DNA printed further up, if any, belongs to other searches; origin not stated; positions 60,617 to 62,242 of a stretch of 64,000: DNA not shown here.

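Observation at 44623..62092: Eleven-member tandem array of cytoplasmic ceramidase-like hydrolase paralogs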

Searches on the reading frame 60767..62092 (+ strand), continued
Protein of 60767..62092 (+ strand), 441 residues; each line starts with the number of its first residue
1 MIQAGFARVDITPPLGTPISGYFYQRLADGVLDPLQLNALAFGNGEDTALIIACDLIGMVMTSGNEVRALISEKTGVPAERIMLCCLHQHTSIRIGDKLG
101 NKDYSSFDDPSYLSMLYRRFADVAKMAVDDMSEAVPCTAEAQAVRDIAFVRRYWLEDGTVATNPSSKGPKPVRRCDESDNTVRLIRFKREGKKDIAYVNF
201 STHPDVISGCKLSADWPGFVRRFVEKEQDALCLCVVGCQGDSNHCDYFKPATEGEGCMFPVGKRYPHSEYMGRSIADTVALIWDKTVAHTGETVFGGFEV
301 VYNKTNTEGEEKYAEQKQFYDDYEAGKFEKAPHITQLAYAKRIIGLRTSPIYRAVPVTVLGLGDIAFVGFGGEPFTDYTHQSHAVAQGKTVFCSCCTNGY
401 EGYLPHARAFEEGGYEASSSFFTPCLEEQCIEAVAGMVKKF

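Call 63: find_encoding_contigs(protein=P0099, flank=10000, max_places=2)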
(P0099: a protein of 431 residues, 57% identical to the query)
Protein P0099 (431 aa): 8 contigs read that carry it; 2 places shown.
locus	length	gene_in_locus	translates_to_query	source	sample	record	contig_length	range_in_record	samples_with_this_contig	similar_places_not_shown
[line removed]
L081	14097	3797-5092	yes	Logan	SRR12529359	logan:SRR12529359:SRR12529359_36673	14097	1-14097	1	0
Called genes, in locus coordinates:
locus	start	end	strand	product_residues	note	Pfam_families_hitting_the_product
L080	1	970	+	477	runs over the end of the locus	PF01225:Mur_ligase, PF08245:Mur_ligase_M, PF02875:Mur_ligase_C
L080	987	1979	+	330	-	PF00953:Glycos_transf_4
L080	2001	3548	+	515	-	PF01098:FTSW_RODA_SPOVE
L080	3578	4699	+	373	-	PF03033:Glyco_transf_28, PF04101:Glyco_tran_28_C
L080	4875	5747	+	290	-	PF08478:POTRA_1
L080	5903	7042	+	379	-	PF00091:Tubulin, PF12327:FtsZ_C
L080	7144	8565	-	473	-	PF01594:AI-2E_transport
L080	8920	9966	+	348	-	PF00465:Fe-ADH (weak), PF13685:Fe-ADH_2 (weak), PF01761:DHQ_synthase, PF24621:DHQS_C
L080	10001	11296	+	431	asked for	-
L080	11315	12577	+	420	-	PF00275:EPSP_synthase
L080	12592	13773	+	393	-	PF04015:DUF362, PF00037:Fer4 (faint), PF12797:Fer4_2 (faint), PF12838:Fer4_7, PF13237:Fer4_10 (weak), PF14697:Fer4_21 (weak)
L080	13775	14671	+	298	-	PF00288:GHMP_kinases_N, PF08544:GHMP_kinases_C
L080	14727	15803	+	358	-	PF05698:Trigger_C (faint), PF00254:FKBP_C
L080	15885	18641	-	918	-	PF02463:SMC_N (weak), PF13476:AAA_23, PF13514:AAA_27 (weak), PF13555:AAA_29 (weak), PF13558:SbcC_Walker_B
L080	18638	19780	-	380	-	PF00149:Metallophos, PF12850:Metallophos_2 (faint), PF12320:SbcD_C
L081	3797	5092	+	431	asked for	-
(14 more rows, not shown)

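Call 73: search_protein_families(library=padloc, proteins=[window:60767-62092:+], max_evalue=0.001)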
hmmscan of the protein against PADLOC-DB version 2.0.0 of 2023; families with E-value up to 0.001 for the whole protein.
window:60767-62092:+ (441 aa): 0 families

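Call 85: find_homologous_proteins(query=P0157, max_evalue=1e-10)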
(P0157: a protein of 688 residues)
Query P0157 (688 aa): 2182 proteins with E <= 1e-10 among 8000 candidates; the best 120 are listed.
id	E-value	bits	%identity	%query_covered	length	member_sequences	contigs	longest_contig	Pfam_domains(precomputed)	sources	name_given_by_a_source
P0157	0.0e+0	1589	100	100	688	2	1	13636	PF13472.13,PF00657.29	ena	-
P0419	1.9e-188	646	60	67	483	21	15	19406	-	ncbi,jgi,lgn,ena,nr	ncbi:MAG: hypothetical protein WC328_06475 [Kiritimatiellia bacterium]|jgi:hypothetical protein|nr:h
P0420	2.8e-188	645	63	65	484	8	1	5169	PF04734.19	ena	-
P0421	1.7e-185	636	60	66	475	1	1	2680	PF04734.19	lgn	-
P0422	4.3e-185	635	62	64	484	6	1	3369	PF04734.19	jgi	jgi:neutral ceramidase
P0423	2.1e-182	626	60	65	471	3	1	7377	-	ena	-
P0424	6.2e-182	624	58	67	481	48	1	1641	PF04734.19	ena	-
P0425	1.1e-181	624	60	67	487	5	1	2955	PF04734.19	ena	-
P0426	5.4e-181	621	59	67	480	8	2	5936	PF04734.19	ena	-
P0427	4.3e-180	618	59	65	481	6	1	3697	PF04734.19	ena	-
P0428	9.6e-180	617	60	66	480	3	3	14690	-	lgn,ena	-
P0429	1.4e-178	613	57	67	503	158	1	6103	PF04734.19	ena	-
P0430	9.1e-177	607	58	65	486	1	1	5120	PF04734.19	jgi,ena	-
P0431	1.4e-176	607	56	66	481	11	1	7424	PF04734.19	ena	-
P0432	7.8e-176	604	57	66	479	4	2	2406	PF04734.19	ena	-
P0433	2.2e-175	603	57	65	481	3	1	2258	PF04734.19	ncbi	-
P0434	5.0e-175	602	55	67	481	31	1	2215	PF04734.19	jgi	jgi:hypothetical protein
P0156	1.1e-174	600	55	68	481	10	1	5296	PF04734.19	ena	-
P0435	5.3e-174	598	57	66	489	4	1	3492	PF04734.19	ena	-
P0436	1.8e-173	596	57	65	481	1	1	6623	PF04734.19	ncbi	-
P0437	1.9e-172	593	58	65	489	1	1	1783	PF04734.19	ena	-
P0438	2.6e-172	593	54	67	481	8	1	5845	PF04734.19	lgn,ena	-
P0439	5.2e-170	585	55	68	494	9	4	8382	PF04734.19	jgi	jgi:hypothetical protein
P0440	1.8e-169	583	54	68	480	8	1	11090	PF04734.19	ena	-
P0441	3.0e-169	582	56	65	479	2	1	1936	PF04734.19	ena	-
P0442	4.9e-169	582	55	67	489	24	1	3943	PF04734.19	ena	-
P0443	1.3e-168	580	57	65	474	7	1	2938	PF04734.19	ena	-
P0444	1.3e-168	580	55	65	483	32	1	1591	PF04734.19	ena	-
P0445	2.7e-168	579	57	65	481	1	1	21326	PF04734.19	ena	-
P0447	4.4e-168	579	56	65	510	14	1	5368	PF04734.19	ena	-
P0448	5.6e-168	578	56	65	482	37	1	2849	PF04734.19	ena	-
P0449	1.3e-167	577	57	68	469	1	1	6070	PF04734.19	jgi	-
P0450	2.3e-167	576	55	68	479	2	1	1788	PF04734.19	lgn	-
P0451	2.5e-167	576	56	65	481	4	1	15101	PF04734.19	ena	-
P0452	8.0e-167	574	57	65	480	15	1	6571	PF04734.19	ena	-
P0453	4.3e-166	572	56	65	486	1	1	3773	PF04734.19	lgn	-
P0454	1.1e-165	571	56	64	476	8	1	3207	PF04734.19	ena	-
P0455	1.7e-165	570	55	65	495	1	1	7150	PF04734.19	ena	-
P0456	2.0e-165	570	54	68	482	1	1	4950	PF04734.19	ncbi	-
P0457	2.6e-165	569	55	68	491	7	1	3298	PF04734.19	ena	-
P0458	6.9e-165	568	55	68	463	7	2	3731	PF04734.19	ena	-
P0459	8.4e-165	568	55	65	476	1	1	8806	PF04734.19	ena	-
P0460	1.5e-163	564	53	65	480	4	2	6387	PF04734.19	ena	-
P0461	2.3e-163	563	56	64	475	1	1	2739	PF04734.19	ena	-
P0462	2.5e-163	563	54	68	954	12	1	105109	PF07519.18,PF04734.19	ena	-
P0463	3.9e-162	559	55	64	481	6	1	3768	PF04734.19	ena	-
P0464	6.2e-162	558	54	68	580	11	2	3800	PF04734.19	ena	-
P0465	3.1e-159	549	54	64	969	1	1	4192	PF07519.18,PF04734.19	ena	-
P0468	5.3e-158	545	51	67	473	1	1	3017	PF04734.19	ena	-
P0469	1.0e-157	544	54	65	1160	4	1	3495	PF17132.10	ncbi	-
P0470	4.7e-155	536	53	65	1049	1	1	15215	PF23764.2,PF23763.3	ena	-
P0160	3.3e-153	529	54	64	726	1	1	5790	PF23764.2,PF04734.19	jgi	-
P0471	2.7e-151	523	53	68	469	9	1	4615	PF04734.19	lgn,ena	-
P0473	4.4e-149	516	58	55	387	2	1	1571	PF04734.19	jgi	jgi:hypothetical protein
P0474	1.4e-146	508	50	66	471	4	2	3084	PF04734.19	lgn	-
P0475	2.5e-146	507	51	65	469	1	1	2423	PF04734.19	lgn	-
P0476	2.0e-144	500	50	68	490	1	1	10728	PF04734.19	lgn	-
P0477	4.5e-141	489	49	67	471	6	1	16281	PF04734.19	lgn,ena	-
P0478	1.6e-138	481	48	67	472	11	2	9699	PF04734.19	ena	-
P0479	2.4e-138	480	48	67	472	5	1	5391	PF04734.19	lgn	-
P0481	2.8e-133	464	47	68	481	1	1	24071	PF04734.19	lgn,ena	-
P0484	1.5e-124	435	46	68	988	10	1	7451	-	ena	-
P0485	7.0e-124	433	47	65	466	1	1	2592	PF04734.19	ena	-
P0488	1.5e-121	425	45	69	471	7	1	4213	PF04734.19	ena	-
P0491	8.1e-120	419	45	66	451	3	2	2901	PF04734.19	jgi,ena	-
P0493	2.5e-119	417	45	67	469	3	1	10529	PF04734.19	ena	-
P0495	9.9e-119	416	44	64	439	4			PF04734.19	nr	nr:hypothetical protein [Clostridia bacterium]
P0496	2.9e-118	414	46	66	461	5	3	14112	PF04734.19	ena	-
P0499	1.3e-117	412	45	65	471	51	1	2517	PF04734.19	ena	-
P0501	1.5e-117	412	46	65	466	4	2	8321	PF04734.19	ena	-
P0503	2.5e-117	411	46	64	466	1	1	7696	PF04734.19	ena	-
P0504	3.4e-117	410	44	65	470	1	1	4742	PF04734.19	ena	-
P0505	3.6e-117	410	44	68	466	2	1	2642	PF04734.19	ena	-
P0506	4.9e-117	410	45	68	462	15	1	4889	PF04734.19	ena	-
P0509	5.9e-117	410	45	65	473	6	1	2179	PF04734.19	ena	-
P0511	1.1e-116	409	44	68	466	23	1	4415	PF04734.19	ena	-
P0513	1.9e-116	408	43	68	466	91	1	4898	PF04734.19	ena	-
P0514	2.6e-116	408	44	69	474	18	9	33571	PF04734.19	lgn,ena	-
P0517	5.1e-116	407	44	65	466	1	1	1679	PF04734.19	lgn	-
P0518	5.6e-116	406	44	68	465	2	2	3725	PF04734.19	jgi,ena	-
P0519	1.7e-115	405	45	67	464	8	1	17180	PF04734.19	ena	-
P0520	1.7e-115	405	47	64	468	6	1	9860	PF04734.19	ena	-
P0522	2.9e-115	404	45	64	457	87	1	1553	PF04734.19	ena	-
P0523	3.3e-115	404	46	65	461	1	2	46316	PF04734.19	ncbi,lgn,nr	ncbi:MAG: hypothetical protein MJ240_01610 [Kiritimatiellae bacterium]|nr:hypothetical protein [Kiri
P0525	1.2e-114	402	45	64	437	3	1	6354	PF04734.19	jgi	jgi:neutral ceramidase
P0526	1.8e-114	401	45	66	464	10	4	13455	PF04734.19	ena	-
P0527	2.1e-114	401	45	65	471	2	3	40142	PF04734.19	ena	-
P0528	2.3e-114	401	45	65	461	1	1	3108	PF04734.19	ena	-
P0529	2.5e-114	401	44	65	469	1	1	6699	PF04734.19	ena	-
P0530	1.6e-113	398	45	64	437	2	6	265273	PF04734.19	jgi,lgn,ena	-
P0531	3.2e-113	397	45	64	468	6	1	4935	PF04734.19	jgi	-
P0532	4.3e-113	397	45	64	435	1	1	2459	PF04734.19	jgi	jgi:neutral ceramidase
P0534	5.5e-112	393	47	62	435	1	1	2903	PF04734.19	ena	-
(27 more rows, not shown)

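Call 86: search_protein_families(library=pfam, proteins=[P0462, P0469, P0470, P0484, P0464], max_evalue=0.001)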
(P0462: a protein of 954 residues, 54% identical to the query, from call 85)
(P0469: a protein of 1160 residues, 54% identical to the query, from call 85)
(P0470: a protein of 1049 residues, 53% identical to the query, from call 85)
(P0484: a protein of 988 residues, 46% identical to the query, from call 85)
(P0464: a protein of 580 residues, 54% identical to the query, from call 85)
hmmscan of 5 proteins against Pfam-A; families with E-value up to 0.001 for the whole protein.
P0462 (954 aa): 2 families
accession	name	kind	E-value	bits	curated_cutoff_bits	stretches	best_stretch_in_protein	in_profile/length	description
PF07519.17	Tannase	-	2.9e-46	158.8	29.8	2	517-685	18-189/490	Tannase and feruloyl esterase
PF04734.18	Ceramidase_alk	-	3.7e-09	36.2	32.1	1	32-292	1-265/509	Neutral/alkaline non-lysosomal ceramidase, N-terminal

P0469 (1160 aa): 3 families
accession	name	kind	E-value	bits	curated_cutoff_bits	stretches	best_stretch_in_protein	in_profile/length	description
PF17132.9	Glyco_hydro_106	-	4.3e-38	131.7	29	2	84-352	251-539/743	alpha-L-rhamnosidase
PF04734.18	Ceramidase_alk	-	0.00012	21.4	32.1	1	714-919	1-207/509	Neutral/alkaline non-lysosomal ceramidase, N-terminal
PF22666.2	Glyco_hydro_2_N2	-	0.00066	20.2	27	0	585-669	50-137/167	Glycosyl hydrolase 2 galactose-binding domain-like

P0470 (1049 aa): 3 families
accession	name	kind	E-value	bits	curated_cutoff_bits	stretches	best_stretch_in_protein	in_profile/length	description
PF23764.1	Beta-barrel_GLAA-B_II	-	3.5e-19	69.2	28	1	357-423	2-67/67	GLAA-B beta-barrel domain II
PF23763.2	Beta-barrel_GLAA-B_I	-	1.4e-08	35.3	28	1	151-240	5-95/95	GLAA-B beta-barrel domain I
PF13229.12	Beta_helix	-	6.9e-05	23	25.9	0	431-501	56-116/158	Right handed beta helix region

P0484 (988 aa): 0 families

P0464 (580 aa): 1 family
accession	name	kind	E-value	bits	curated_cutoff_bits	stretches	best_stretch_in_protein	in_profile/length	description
PF04734.18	Ceramidase_alk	-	6.5e-10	38.7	32.1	1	36-302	1-271/509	Neutral/alkaline non-lysosomal ceramidase, N-terminal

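Call 88: search_solved_structures(query=L053:389-2341:+, max_evalue=0.1)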
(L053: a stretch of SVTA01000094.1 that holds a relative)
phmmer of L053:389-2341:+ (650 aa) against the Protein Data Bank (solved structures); distinct sequences matched with E-value up to 0.1: 0.

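Call 94: find_encoding_contigs(protein=P0462, flank=10000, max_places=1)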
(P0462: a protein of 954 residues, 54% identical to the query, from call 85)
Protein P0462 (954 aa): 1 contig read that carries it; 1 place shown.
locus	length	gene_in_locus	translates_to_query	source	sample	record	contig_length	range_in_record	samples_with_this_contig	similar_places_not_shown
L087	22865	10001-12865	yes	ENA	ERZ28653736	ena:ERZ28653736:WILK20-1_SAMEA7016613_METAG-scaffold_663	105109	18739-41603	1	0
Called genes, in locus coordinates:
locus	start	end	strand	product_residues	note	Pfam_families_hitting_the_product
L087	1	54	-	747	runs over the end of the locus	PF13229:Beta_helix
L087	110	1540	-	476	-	PF00149:Metallophos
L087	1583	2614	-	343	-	PF00149:Metallophos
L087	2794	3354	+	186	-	-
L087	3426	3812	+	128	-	PF09719:C_GCAxxG_C_C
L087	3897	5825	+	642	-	-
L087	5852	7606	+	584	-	-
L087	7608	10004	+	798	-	PF17132:Glyco_hydro_106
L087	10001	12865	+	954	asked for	PF04734:Ceramidase_alk, PF07519:Tannase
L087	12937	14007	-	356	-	PF01408:GFO_IDH_MocA, PF02894:GFO_IDH_MocA_C, PF22725:GFO_IDH_MocA_C3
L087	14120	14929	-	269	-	PF02401:LYTB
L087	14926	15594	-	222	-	PF01177:Asp_Glu_race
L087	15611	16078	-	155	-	-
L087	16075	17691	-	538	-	PF00342:PGI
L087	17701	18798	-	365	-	PF00795:CN_hydrolase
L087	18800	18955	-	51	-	-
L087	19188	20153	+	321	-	PF01408:GFO_IDH_MocA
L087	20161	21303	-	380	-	PF00069:Pkinase, PF01636:APH (faint), PF07714:PK_Tyr_Ser-Thr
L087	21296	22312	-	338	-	PF00069:Pkinase, PF07714:PK_Tyr_Ser-Thr, PF01636:APH (faint)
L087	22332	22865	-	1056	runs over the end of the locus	PF00512:HisKA, PF02518:HATPase_c, PF00072:Response_reg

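Call 95: find_encoding_contigs(protein=P0530, flank=10000, max_places=1)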
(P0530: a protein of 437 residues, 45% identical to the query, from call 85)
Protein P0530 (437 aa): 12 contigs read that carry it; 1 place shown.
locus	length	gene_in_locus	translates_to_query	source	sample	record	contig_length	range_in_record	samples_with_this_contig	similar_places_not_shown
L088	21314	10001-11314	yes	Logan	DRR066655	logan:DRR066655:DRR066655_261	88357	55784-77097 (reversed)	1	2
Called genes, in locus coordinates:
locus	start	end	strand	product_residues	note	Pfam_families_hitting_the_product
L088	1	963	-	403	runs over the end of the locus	PF00849:PseudoU_synth_2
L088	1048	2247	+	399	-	PF12917:YfbR-like, PF13023:HD_3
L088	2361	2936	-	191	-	PF02417:Chromate_transp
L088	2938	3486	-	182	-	PF02417:Chromate_transp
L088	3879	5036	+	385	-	PF01297:ZnuA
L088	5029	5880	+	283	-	PF13476:AAA_23 (weak), PF00005:ABC_tran, PF13304:AAA_21 (faint)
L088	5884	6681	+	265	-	PF00950:ABC-3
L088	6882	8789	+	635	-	PF13589:HATPase_c_3, PF00183:HSP90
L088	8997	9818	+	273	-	PF00702:Hydrolase, PF08282:Hydrolase_3, PF05116:S6PP (weak)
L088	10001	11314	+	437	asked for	PF04734:Ceramidase_alk (faint)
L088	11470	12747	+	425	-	PF04389:Peptidase_M28 (weak), PF01546:Peptidase_M20, PF07687:M20_dimer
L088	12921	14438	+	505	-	PF00884:Sulfatase, PF01663:Phosphodiest (faint), PF16347:SGSH_C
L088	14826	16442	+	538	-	PF01547:SBP_bac_1, PF13416:SBP_bac_8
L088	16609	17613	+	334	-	PF00528:BPD_transp_1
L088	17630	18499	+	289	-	PF00528:BPD_transp_1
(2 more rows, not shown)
